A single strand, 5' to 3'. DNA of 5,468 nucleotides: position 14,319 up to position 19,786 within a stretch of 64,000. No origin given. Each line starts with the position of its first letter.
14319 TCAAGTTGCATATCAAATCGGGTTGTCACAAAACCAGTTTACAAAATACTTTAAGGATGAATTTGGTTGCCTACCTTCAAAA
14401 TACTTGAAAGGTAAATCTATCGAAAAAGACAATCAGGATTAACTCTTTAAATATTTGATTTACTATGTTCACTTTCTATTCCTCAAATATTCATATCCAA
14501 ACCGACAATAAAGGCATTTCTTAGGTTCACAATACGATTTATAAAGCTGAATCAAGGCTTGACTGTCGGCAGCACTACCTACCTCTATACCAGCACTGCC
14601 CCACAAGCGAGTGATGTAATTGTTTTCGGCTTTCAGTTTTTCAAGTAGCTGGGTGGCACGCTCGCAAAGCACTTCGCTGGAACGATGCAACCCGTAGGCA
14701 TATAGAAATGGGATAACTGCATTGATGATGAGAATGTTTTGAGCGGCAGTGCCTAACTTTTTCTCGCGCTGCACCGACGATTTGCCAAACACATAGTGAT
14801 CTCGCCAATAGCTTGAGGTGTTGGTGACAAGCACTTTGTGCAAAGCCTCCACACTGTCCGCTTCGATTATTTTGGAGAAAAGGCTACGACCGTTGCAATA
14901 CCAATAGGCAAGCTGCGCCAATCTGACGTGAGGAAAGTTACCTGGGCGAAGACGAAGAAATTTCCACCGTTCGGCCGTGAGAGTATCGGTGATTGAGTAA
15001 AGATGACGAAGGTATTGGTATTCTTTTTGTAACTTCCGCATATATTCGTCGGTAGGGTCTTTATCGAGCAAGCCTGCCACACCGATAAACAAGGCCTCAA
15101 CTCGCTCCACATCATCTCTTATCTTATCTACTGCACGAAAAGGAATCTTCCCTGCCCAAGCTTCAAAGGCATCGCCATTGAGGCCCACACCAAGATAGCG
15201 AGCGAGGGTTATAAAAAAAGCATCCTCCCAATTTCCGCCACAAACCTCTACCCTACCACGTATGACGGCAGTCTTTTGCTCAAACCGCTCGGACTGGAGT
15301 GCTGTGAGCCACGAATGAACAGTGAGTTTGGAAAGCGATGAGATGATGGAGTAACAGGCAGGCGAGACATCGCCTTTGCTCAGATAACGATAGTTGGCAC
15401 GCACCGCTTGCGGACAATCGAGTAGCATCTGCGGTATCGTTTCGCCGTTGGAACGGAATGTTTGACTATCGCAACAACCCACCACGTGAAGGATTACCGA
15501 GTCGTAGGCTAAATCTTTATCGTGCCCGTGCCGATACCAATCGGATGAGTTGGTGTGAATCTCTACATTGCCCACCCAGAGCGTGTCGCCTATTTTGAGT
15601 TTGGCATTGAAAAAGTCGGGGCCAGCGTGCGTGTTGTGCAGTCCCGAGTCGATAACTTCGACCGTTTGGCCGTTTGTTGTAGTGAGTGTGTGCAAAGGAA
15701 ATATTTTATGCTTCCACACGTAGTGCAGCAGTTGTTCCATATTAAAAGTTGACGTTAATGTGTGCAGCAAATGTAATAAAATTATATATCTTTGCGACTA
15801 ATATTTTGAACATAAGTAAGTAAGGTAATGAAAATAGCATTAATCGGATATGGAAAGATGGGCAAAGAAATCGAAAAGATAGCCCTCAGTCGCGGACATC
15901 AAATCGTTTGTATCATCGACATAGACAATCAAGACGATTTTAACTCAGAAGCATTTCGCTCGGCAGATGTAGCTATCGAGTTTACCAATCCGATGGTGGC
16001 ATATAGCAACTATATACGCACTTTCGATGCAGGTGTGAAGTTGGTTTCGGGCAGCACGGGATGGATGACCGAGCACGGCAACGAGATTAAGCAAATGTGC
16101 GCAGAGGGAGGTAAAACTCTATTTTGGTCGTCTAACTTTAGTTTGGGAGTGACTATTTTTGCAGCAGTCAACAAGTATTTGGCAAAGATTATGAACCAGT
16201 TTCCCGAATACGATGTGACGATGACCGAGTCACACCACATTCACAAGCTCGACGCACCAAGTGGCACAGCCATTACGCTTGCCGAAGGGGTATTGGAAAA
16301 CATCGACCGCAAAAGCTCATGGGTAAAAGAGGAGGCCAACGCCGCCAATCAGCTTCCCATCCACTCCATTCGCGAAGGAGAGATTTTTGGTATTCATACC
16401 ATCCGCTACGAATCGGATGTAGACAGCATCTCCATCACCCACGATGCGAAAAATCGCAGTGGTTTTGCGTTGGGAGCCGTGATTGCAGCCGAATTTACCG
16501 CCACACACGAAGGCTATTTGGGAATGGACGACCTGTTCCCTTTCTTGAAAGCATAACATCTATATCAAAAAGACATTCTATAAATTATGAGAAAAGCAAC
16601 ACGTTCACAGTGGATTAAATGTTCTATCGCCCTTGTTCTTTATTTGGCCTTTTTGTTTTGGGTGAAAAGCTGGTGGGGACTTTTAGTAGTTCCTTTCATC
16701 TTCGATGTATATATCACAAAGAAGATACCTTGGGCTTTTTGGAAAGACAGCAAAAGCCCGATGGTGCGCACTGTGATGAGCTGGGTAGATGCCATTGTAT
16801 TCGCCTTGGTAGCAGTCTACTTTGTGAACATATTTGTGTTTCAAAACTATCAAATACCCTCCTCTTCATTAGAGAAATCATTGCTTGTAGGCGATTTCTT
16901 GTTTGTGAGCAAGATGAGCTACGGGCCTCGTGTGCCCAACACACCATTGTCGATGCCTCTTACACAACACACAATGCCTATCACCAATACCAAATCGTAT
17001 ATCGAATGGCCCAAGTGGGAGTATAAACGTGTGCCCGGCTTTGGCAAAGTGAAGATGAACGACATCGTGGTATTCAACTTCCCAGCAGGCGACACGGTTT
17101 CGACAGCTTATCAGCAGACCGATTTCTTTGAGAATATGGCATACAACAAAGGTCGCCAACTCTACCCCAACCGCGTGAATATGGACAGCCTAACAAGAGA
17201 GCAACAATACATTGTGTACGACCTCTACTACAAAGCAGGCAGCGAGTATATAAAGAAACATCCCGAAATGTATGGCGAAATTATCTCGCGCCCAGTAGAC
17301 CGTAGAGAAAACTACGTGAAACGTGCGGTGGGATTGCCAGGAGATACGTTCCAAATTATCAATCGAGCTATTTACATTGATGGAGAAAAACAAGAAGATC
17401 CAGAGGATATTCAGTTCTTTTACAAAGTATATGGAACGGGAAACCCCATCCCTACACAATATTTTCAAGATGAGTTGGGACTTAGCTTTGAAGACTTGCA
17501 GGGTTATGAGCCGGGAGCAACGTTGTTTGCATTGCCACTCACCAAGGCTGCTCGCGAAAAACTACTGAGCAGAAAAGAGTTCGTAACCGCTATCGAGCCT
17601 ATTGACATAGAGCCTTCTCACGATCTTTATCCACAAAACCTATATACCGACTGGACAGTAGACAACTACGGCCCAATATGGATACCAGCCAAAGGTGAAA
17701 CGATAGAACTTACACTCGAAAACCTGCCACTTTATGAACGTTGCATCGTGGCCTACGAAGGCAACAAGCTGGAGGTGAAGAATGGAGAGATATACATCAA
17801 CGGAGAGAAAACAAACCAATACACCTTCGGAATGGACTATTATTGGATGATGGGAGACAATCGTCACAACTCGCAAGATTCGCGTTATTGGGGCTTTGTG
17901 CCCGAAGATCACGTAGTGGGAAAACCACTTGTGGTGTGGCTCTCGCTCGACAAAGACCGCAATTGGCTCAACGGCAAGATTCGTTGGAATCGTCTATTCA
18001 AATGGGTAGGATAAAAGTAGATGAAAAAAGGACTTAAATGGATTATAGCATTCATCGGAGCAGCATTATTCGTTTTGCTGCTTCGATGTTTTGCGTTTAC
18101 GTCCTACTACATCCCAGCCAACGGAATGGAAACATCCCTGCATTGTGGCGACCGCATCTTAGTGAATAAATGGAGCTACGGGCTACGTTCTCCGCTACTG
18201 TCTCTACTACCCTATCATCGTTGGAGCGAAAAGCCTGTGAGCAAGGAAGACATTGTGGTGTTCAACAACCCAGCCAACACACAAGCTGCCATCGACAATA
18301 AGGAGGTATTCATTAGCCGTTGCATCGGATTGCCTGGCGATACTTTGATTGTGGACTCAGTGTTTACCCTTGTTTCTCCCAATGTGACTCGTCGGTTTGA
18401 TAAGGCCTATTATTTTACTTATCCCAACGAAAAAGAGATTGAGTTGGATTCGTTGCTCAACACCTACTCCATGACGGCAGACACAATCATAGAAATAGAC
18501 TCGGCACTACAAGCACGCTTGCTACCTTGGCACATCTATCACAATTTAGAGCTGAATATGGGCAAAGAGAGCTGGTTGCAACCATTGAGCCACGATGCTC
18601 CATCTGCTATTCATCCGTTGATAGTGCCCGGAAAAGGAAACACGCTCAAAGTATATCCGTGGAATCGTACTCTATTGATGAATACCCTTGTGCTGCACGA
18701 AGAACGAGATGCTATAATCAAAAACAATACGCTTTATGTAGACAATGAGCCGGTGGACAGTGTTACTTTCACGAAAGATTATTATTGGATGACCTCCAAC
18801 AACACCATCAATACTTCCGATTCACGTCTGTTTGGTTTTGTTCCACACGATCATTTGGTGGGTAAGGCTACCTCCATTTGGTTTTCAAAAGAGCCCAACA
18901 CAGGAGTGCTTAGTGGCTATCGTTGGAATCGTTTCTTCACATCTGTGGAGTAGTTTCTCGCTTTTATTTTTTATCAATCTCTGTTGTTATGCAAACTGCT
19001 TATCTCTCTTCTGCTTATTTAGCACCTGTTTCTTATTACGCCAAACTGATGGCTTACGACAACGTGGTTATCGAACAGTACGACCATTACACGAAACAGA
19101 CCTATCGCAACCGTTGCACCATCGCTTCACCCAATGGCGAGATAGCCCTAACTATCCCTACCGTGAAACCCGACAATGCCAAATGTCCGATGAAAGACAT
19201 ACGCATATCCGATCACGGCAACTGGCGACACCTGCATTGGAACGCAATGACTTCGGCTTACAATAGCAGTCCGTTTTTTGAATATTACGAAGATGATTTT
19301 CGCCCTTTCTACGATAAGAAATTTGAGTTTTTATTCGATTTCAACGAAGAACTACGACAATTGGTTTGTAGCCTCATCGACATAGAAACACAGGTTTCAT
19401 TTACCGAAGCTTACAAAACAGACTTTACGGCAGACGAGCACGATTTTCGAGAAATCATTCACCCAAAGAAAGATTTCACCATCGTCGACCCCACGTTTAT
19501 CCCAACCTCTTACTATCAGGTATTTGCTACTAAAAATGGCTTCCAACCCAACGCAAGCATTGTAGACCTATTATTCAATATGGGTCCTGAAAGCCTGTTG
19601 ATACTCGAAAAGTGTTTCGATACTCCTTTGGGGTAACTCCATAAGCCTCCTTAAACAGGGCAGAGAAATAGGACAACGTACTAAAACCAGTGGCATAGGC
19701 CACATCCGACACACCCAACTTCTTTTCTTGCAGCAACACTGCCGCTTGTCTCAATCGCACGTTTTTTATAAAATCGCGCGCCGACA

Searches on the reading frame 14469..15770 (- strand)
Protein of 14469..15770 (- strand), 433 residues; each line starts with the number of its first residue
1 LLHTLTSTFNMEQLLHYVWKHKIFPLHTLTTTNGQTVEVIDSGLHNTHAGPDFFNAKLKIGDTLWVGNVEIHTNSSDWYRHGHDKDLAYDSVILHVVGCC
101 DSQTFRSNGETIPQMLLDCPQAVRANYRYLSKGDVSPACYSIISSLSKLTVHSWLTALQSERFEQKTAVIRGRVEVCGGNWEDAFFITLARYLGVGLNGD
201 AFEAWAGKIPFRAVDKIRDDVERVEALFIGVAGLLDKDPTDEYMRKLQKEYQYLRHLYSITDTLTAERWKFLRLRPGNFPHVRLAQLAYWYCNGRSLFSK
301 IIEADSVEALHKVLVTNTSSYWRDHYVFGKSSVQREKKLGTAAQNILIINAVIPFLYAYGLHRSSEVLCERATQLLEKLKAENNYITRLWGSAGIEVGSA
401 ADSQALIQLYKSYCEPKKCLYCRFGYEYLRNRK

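Call 91: search_protein_families(library=pfam, proteins=[window:14469-15770:-], max_evalue=0.001)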
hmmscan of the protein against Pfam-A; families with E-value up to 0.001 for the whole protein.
window:14469-15770:- (433 aa): 1 family
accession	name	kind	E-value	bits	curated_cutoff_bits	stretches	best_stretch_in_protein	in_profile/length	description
PF11013.13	DUF2851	-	6.5e-149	496.4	25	1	12-384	1-374/375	Protein of unknown function (DUF2851)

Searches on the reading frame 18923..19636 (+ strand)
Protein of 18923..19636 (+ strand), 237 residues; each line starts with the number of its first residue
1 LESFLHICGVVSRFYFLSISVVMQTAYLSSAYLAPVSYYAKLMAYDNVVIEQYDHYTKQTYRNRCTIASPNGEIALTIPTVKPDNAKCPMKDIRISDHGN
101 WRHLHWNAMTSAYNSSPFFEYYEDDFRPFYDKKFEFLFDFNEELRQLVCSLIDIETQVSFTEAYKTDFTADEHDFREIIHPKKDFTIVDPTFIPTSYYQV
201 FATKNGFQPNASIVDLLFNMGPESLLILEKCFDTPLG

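Call 91: search_protein_families(library=pfam, proteins=[window:18923-19636:+], max_evalue=0.001)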
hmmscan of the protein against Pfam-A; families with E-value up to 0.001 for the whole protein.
window:18923-19636:+ (237 aa): 1 family
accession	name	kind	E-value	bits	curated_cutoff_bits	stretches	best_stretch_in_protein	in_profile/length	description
PF08889.16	WbqC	-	3.6e-36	125.5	21.3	1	32-167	4-139/218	WbqC-like protein family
